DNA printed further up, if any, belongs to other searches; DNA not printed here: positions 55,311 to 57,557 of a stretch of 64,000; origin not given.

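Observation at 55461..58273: DsbA-like (CVQC) protein translationally coupled to a 648-aa membrane-anchored P-loop-motif protein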

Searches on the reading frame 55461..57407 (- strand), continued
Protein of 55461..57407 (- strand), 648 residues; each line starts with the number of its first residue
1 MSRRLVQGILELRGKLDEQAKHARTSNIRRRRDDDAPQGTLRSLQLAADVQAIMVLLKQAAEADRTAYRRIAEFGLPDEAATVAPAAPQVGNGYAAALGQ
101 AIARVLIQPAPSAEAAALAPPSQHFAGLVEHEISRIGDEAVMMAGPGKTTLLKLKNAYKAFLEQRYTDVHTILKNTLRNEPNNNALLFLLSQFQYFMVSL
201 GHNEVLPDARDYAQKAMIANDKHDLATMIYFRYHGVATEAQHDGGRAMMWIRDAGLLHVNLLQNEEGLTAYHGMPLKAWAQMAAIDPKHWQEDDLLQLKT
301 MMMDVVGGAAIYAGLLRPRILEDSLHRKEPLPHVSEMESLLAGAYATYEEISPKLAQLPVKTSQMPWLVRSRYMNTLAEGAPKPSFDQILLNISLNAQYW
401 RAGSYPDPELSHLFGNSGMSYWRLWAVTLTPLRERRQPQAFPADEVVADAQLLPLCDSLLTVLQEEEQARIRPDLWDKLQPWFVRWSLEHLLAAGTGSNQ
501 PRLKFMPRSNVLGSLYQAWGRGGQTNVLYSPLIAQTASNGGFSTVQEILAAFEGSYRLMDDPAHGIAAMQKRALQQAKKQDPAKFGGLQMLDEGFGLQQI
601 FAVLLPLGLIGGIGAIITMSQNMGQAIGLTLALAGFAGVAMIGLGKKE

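Call 49: fold_search(model_id=the predicted structure, library=pdb)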
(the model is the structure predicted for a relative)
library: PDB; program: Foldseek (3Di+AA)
matches with E <= 10: 231; with E <= 0.001: 0
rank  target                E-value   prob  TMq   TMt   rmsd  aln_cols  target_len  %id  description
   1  7tms_P                3.3e-01  0.35  0.17  0.23  18.0       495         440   14  V-ATPase from Saccharomyces cerevisiae, State 2 (released 2022-04-13)
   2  8re6_A                6.6e-01  0.95  0.20  0.29  12.1       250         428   14  Aspartyl/Asparaginyl beta-hydroxylase (AspH) R735Q variant in complex with Mn, 2-oxoglutarate and a Factor X derived p (released 2024-12-18)
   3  7q3l_A                7.1e-01  0.23  0.19  0.16  23.0       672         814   10  Human 17S U2 snRNP 5' domain (released 2022-03-30)
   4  6s4m                  8.9e-01  0.04  0.08  0.10  30.2       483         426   13  Crystal structure of the human organic anion transporter MFSD10 (TETRAN) (released 2020-05-13)
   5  7zbz_D                9.5e-01  0.16  0.18  0.12  25.2       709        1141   12  CAND1 delhairpin-SCF-SKP2 CAND1 partly engaged SCF partly rocked (released 2023-04-19)
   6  7e6j_A                9.9e-01  0.69  0.20  0.29  22.7       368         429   12  Aspartyl/Asparaginyl beta-hydroxylase (AspH) H725A in complex with Factor X peptide fragment (39mer-4Ser) (released 2021-06-30)
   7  8re5_A                1.1e+00  0.63  0.20  0.28  22.7       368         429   13  Aspartyl/Asparaginyl beta-hydroxylase (AspH) R735Q variant in complex with Mn, 2-oxosuberate and a Factor X derived pe (released 2024-12-18)
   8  8re7_A                1.2e+00  0.85  0.20  0.28  12.2       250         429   14  Aspartyl/Asparaginyl beta-hydroxylase (AspH) R735W variant in complex with Mn, 2-oxoglutarate and a Factor X derived p (released 2024-12-18)
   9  9hcj_00               1.4e+00  0.09  0.13  0.11  26.6       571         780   11  D. discoideum nuclear pore complex (released 2024-12-25)
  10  4abn_B                1.4e+00  0.21  0.12  0.17  18.4       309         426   16  Crystal structure of full length mouse Strap (TTC5) (released 2012-01-25)
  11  5xah_D                1.4e+00  0.10  0.12  0.16  17.1       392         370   13  Crystal structure of human Importin4 (released 2018-02-14)
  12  6yyy_A                1.6e+00  0.80  0.20  0.29  12.2       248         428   13  Aspartyl/Asparaginyl beta-hydroxylase (AspH) oxygenase and TPR domains in complex with manganese, 4,4-dimethyl-2-oxogl (released 2021-03-17)
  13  8fy4_B                1.7e+00  0.12  0.17  0.19  25.4       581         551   11  Structure of NOT1:NOT10:NOT11 module of the chicken CCR4-NOT complex (released 2023-08-30)
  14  7yb9_A                1.9e+00  0.47  0.20  0.29  22.8       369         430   12  Aspartyl/Asparaginyl beta-hydroxylase (AspH) oxygenase and TPR domains in complex with L-2-hydroxyglutarate and factor (released 2023-07-05)
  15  4zj7_A                2.0e+00  0.07  0.14  0.11  23.6       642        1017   12  Crystal structure of the karyopherin Kap121p bound to the extreme C-terminus of the protein phosphatase Cdc14p (released 2015-06-03)
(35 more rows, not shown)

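Call 56: list_cluster_members(proteins=[P0068, P0070, P0075, P0082, P0083, P0089, P0092, P0099, P0105, P0108])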
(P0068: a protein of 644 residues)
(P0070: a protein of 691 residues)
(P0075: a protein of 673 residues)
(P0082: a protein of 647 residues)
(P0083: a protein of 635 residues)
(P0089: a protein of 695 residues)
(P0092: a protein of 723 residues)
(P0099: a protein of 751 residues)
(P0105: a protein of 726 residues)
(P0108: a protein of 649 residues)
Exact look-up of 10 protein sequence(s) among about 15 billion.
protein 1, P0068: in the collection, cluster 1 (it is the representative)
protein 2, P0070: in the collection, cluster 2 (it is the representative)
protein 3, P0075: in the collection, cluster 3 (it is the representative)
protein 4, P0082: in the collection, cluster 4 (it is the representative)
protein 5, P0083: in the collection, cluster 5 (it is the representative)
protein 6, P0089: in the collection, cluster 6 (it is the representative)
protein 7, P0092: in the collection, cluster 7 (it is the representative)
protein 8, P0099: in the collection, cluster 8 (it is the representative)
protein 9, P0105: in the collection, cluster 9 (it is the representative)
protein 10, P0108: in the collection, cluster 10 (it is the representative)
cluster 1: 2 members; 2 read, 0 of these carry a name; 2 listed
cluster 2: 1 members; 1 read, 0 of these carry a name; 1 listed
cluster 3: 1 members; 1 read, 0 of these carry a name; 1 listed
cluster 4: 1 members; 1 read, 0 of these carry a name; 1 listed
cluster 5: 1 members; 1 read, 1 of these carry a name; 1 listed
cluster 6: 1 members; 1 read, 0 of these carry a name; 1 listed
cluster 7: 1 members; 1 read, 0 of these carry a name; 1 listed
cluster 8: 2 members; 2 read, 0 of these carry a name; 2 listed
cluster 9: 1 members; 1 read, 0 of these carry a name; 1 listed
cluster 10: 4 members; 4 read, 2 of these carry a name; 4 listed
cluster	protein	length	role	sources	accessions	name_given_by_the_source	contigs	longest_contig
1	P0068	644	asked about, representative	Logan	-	-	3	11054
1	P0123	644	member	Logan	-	-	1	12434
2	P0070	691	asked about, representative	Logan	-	-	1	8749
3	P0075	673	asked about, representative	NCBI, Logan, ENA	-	-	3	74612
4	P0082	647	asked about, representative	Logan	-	-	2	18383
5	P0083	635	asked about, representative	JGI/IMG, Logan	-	hypothetical protein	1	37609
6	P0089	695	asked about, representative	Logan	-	-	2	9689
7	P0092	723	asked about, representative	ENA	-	-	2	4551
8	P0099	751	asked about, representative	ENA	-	-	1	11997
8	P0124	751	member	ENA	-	-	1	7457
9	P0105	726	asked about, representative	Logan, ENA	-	-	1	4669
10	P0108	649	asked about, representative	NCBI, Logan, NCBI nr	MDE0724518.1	MAG: hypothetical protein OSB62_07450 [Alphaproteobacteria bacterium] | hypothetical protein [Alphaproteobacteria bacterium]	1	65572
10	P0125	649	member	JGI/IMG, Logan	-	hypothetical protein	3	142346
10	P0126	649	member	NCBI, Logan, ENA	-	-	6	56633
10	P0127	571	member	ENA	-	-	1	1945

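Call 57: find_encoding_contigs(protein=P0108, flank=7000, max_places=1)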
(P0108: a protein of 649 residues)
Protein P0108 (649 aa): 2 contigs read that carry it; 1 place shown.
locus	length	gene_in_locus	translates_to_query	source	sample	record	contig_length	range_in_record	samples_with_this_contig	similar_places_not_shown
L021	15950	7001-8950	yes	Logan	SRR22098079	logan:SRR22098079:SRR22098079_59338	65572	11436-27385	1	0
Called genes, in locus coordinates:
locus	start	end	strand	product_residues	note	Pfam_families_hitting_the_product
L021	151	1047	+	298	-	-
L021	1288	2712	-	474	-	PF00224:PK, PF02887:PK_C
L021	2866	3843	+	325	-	-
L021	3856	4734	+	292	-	PF06564:CBP_BcsQ (weak), PF13614:AAA_31 (weak)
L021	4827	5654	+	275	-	-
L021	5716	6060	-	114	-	PF12797:Fer4_2 (faint), PF12837:Fer4_6 (faint), PF13237:Fer4_10 (faint), PF12800:Fer4_4 (faint), PF12838:Fer4_7 (weak), PF13187:Fer4_9 (weak), PF00037:Fer4 (weak), PF11953:DUF3470, +1 more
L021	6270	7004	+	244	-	PF13462:Thioredoxin_4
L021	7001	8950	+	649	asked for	-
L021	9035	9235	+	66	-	PF00471:Ribosomal_L33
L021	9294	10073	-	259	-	PF03372:Exo_endo_phos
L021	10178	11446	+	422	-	PF00072:Response_reg, PF20720:nSTAND3 (faint), PF00158:Sigma54_activat (faint), PF14532:Sigma54_activ_2, PF25601:AAA_lid_14, PF02954:HTH_8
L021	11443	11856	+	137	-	-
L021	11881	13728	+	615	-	PF00563:EAL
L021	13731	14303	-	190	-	-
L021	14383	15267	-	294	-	-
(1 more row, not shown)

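Call 58: find_encoding_contigs(protein=P0099, flank=7000, max_places=1)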
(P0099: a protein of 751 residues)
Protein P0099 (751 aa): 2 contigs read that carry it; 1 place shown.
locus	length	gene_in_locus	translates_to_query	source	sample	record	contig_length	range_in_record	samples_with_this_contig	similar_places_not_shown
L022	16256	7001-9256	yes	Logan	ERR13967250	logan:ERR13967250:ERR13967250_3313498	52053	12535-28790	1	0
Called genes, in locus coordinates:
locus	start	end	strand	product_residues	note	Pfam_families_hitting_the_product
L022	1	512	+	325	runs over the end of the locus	PF02706:Wzz (weak)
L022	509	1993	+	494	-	PF00072:Response_reg, PF00158:Sigma54_activat, PF14532:Sigma54_activ_2, PF07728:AAA_5 (weak), PF25601:AAA_lid_14, PF02954:HTH_8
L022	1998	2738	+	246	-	-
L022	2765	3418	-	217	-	PF02518:HATPase_c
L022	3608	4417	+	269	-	PF00149:Metallophos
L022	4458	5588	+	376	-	PF00534:Glycos_transf_1, PF13692:Glyco_trans_1_4 (weak)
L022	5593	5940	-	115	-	PF12797:Fer4_2 (faint), PF12837:Fer4_6 (faint), PF13237:Fer4_10 (weak), PF12800:Fer4_4 (faint), PF12838:Fer4_7 (weak), PF13187:Fer4_9 (weak), PF00037:Fer4 (weak), PF11953:DUF3470, +2 more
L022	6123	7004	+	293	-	PF13462:Thioredoxin_4 (weak)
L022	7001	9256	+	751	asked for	-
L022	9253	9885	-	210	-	PF00196:GerE, PF08281:Sigma70_r4_2 (weak)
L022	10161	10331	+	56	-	PF00471:Ribosomal_L33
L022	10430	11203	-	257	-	PF03372:Exo_endo_phos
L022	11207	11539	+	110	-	PF01722:BolA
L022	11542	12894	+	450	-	PF00072:Response_reg, PF00158:Sigma54_activat, PF01078:Mg_chelatase (faint), PF14532:Sigma54_activ_2, PF00004:AAA, PF07728:AAA_5, PF25601:AAA_lid_14, PF02954:HTH_8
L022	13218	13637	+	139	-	-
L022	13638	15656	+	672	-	PF00563:EAL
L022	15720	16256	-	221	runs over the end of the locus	-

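Call 59: find_encoding_contigs(protein=P0083, flank=7000, max_places=1)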
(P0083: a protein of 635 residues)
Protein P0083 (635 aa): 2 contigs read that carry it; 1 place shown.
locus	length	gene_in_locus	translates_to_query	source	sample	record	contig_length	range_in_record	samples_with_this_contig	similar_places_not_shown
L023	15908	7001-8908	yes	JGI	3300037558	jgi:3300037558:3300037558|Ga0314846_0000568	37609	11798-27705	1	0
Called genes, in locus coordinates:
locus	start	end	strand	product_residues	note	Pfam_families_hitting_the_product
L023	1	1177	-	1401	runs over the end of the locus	PF04563:RNA_pol_Rpb2_1, PF04561:RNA_pol_Rpb2_2, PF04565:RNA_pol_Rpb2_3, PF10385:RNA_pol_Rpb2_45, PF00562:RNA_pol_Rpb2_6, PF04560:RNA_pol_Rpb2_7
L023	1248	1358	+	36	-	-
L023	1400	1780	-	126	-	PF16320:Ribosomal_L12_N, PF00542:Ribosomal_L12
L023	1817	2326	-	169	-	PF00466:Ribosomal_L10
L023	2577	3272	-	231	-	PF00687:Ribosomal_L1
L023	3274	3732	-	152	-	PF03946:Ribosomal_L11_N, PF00298:Ribosomal_L11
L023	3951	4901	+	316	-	PF02706:Wzz (weak)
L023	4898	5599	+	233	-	-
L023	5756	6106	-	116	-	PF12797:Fer4_2 (faint), PF12837:Fer4_6 (faint), PF13237:Fer4_10 (weak), PF12838:Fer4_7 (weak), PF13183:Fer4_8 (faint), PF13187:Fer4_9 (weak), PF00037:Fer4 (weak), PF11953:DUF3470, +1 more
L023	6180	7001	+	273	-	PF13462:Thioredoxin_4 (weak)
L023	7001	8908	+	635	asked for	-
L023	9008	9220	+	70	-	PF00471:Ribosomal_L33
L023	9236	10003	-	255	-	PF03372:Exo_endo_phos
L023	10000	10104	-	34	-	-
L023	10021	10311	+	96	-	PF01722:BolA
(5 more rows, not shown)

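Call 60: search_protein_families(library=padloc, proteins=[window:55461-57407:-], max_evalue=0.1)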
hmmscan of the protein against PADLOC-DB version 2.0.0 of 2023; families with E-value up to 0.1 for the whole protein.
window:55461-57407:- (648 aa): 0 families

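Call 61: search_protein_families(library=phrogs, proteins=[window:55461-57407:-], max_evalue=0.1)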
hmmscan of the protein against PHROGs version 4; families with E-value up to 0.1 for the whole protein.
window:55461-57407:- (648 aa): 0 families
